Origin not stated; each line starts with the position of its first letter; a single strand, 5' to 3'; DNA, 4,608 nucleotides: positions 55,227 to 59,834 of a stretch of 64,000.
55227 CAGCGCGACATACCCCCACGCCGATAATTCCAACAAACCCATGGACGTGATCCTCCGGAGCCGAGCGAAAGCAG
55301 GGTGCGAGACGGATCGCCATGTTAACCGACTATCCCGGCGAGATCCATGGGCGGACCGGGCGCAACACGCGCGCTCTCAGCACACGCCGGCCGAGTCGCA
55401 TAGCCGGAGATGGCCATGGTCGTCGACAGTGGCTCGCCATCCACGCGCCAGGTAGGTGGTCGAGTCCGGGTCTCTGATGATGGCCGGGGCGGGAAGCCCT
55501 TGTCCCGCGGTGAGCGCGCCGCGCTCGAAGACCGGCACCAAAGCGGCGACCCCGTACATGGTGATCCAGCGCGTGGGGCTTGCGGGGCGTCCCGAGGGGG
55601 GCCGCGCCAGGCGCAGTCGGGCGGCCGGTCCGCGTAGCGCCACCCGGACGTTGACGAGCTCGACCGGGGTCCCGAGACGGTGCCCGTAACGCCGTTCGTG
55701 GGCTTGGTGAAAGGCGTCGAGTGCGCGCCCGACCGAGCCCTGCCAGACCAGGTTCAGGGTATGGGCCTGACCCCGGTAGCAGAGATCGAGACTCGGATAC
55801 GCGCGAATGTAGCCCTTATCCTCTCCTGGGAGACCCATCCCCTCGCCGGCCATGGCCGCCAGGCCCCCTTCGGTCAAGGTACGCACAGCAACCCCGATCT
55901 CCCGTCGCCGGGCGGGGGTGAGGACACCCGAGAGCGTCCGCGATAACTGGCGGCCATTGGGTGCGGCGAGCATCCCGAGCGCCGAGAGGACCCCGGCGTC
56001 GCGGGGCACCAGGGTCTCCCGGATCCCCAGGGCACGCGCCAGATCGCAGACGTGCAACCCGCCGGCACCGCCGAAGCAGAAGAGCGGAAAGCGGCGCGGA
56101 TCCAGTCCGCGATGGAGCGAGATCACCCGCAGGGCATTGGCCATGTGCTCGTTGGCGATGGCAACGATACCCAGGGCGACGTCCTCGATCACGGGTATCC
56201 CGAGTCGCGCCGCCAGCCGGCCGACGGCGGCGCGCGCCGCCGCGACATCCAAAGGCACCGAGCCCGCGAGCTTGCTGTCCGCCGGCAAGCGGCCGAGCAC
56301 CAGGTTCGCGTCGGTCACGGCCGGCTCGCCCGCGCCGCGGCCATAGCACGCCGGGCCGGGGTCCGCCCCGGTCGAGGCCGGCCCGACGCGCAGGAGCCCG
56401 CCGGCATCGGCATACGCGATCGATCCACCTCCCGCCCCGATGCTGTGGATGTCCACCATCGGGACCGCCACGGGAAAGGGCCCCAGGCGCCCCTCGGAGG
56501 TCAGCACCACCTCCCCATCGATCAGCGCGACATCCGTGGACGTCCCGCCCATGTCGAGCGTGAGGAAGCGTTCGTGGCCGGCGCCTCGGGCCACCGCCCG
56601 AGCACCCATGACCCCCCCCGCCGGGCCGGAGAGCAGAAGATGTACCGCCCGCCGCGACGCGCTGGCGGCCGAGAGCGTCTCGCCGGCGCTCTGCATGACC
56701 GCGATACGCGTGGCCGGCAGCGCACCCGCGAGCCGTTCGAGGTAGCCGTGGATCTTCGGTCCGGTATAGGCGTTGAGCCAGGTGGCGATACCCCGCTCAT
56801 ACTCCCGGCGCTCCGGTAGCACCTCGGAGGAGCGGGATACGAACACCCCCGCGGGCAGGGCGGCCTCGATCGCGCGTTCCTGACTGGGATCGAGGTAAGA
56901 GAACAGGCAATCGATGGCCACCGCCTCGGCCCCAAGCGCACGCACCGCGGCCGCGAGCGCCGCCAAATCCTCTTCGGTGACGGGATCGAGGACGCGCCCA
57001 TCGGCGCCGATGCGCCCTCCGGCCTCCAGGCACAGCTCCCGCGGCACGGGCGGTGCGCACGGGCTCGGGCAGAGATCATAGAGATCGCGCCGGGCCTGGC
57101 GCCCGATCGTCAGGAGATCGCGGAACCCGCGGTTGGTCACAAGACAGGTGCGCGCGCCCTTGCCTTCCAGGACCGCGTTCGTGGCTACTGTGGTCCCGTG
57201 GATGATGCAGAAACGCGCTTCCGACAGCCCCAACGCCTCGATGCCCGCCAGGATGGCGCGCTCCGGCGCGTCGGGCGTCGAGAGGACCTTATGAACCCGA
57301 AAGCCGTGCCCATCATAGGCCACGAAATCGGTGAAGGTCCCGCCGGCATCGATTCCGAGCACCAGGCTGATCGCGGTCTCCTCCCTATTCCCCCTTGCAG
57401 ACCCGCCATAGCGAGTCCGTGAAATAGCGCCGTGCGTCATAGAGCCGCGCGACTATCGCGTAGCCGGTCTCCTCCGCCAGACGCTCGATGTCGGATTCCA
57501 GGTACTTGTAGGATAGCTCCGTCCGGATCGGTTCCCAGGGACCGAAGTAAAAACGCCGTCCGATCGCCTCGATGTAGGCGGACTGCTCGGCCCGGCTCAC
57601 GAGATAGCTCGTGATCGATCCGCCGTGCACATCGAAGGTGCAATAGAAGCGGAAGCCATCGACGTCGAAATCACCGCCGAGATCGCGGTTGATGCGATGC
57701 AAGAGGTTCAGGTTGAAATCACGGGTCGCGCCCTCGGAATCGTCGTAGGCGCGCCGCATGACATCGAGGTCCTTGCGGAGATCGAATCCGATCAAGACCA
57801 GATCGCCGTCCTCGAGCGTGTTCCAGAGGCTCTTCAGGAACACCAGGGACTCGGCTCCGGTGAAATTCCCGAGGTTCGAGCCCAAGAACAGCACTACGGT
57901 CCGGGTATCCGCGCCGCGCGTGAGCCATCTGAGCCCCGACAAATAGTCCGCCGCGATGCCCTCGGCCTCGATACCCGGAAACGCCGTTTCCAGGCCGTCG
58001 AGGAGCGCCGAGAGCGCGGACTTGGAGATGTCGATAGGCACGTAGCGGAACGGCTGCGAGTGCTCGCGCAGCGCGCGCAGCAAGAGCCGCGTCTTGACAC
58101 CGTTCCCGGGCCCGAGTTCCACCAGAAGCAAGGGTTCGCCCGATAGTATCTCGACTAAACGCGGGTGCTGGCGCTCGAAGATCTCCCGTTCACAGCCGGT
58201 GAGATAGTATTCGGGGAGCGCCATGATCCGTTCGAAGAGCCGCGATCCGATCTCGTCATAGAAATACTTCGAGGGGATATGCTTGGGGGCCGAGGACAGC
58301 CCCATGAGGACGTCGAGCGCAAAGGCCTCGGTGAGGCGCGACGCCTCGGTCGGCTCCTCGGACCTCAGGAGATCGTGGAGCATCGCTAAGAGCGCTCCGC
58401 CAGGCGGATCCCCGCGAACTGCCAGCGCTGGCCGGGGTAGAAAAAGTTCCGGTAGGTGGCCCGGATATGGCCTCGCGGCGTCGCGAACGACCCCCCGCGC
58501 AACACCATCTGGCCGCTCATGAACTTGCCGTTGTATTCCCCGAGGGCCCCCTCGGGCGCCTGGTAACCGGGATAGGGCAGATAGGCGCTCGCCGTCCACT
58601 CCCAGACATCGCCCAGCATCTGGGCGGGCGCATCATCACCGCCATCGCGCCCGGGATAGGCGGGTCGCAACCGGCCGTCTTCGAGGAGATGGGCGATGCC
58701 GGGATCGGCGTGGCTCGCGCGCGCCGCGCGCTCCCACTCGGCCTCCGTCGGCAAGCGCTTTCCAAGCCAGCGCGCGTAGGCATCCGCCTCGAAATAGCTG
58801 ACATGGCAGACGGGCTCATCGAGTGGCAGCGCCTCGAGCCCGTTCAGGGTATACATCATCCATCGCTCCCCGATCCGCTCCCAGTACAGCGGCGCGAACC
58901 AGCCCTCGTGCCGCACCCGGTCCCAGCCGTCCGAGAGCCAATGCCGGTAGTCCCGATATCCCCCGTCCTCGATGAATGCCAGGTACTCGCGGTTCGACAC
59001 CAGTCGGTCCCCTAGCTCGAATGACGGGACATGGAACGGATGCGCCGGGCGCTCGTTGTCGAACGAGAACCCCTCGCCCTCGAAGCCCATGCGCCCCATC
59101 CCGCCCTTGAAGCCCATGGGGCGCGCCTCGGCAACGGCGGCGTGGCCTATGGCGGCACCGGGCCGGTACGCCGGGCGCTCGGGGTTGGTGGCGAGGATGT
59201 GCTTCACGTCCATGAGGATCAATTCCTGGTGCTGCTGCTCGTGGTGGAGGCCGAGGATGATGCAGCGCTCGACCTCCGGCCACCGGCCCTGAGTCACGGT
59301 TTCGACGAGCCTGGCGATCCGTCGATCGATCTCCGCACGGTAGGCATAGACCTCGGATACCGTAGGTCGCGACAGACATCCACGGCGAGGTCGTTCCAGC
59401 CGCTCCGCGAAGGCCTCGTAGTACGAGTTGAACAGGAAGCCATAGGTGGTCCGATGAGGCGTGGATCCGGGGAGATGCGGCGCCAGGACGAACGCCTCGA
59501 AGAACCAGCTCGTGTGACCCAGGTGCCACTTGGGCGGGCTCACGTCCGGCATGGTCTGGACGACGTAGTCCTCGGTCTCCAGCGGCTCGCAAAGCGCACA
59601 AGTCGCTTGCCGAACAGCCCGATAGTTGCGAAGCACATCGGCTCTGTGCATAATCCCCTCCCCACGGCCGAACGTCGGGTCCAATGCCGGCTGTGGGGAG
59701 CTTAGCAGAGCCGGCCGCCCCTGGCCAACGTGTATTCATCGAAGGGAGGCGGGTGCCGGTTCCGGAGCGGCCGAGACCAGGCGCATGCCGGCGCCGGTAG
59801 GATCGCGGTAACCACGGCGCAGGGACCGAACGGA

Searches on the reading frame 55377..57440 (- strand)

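Call 36: search_protein_families(library=pfam, proteins=[window:55377-57440:-], max_evalue=0.001)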
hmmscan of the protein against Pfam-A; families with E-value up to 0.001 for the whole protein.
window:55377-57440:- (687 aa): 2 families
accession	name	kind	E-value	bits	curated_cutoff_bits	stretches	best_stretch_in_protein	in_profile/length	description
PF01968.24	Hydantoinase_A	-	2.1e-83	280.4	22.9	1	216-493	1-285/291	Hydantoinase/oxoprolinase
PF05378.19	Hydant_A_N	-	7.2e-48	163.1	25.2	1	28-194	2-171/176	Hydantoinase/oxoprolinase N-terminal region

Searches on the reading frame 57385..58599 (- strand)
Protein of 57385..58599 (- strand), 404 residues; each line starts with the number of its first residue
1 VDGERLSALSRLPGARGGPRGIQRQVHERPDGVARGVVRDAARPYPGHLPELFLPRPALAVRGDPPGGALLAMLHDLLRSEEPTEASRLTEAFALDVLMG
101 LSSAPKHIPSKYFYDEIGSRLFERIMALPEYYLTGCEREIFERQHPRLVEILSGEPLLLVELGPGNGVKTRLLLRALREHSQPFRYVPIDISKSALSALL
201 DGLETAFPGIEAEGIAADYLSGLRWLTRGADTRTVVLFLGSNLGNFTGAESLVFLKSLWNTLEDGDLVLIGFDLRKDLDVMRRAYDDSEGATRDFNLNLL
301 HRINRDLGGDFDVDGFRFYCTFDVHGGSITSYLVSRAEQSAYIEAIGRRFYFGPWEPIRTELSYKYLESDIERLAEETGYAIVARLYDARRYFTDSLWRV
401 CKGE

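Call 88: search_protein_families(library=pfam, proteins=[window:57385-58599:-], max_evalue=0.001)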
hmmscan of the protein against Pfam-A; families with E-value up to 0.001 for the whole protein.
window:57385-58599:- (404 aa): 1 family
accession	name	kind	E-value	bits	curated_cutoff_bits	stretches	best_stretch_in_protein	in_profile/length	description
PF10017.15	Methyltransf_33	-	2.4e-93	313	23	1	95-399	3-303/304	Histidine-specific methyltransferase, SAM-dependent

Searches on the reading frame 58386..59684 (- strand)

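Call 88: search_protein_families(library=pfam, proteins=[window:58386-59684:-], max_evalue=0.001)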
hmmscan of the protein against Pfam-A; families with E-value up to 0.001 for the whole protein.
window:58386-59684:- (432 aa): 2 families
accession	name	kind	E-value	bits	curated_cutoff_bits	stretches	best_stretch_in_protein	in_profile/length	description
PF03781.23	FGE-sulfatase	-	8.5e-39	134.2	23.3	2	193-326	9-127/255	Sulfatase-modifying factor enzyme 1-like domain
PF12867.12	DinB_2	-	1.1e-10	42.5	24.8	1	21-156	2-128/128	DinB superfamily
